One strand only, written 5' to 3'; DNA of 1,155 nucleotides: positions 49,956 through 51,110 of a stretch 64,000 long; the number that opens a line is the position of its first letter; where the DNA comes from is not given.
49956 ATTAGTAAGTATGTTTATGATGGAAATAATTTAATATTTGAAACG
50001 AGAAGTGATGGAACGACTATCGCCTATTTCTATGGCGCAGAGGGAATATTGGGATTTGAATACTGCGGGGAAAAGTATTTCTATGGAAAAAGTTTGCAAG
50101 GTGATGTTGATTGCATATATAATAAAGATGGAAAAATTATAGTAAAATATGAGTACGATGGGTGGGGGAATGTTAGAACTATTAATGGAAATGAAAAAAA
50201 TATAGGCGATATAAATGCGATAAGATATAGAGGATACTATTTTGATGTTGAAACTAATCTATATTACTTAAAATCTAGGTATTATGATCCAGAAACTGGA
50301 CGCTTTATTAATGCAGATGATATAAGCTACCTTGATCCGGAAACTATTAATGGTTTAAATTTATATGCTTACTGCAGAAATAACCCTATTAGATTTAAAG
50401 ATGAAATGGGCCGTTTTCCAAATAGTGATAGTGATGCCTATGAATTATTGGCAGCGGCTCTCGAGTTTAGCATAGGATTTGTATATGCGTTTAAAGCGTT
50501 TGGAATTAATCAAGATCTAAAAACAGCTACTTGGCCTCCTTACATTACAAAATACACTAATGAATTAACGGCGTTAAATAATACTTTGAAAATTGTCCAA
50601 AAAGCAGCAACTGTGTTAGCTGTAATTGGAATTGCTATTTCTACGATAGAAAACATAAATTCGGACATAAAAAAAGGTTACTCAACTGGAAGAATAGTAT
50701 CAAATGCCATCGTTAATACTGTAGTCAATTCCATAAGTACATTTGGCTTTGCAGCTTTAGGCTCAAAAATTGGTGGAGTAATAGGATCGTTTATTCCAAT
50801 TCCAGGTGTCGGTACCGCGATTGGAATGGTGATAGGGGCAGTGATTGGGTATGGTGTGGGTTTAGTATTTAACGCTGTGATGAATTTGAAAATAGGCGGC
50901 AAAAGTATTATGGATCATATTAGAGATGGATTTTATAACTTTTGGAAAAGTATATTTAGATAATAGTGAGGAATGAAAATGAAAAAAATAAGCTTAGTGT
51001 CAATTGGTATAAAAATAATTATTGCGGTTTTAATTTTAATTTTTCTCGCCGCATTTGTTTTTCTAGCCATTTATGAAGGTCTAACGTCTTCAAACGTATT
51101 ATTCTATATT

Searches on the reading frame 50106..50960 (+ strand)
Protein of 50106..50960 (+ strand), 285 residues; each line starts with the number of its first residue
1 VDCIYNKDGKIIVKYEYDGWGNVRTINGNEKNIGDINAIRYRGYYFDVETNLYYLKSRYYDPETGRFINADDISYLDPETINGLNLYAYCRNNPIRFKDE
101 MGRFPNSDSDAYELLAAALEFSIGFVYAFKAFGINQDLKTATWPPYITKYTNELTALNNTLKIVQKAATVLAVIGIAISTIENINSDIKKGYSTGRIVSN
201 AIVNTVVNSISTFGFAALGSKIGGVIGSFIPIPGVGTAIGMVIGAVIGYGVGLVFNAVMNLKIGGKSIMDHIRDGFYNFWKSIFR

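Call 8: search_protein_families(library=ncbifam, proteins=[window:50106-50960:+], max_evalue=0.1)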
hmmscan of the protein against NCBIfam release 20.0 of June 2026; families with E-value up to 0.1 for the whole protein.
window:50106-50960:+ (285 aa): 2 families
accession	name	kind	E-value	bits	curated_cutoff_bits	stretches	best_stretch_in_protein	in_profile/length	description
TIGR03696.1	Rhs_assc_core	domain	1.1e-21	77.1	32.5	1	17-102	1-75/76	RHS repeat-associated core domain-containing protein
NF041261.1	RHS_core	equivalog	4.8e-11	41.2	2000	1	6-102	1173-1260/1261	RHS element core protein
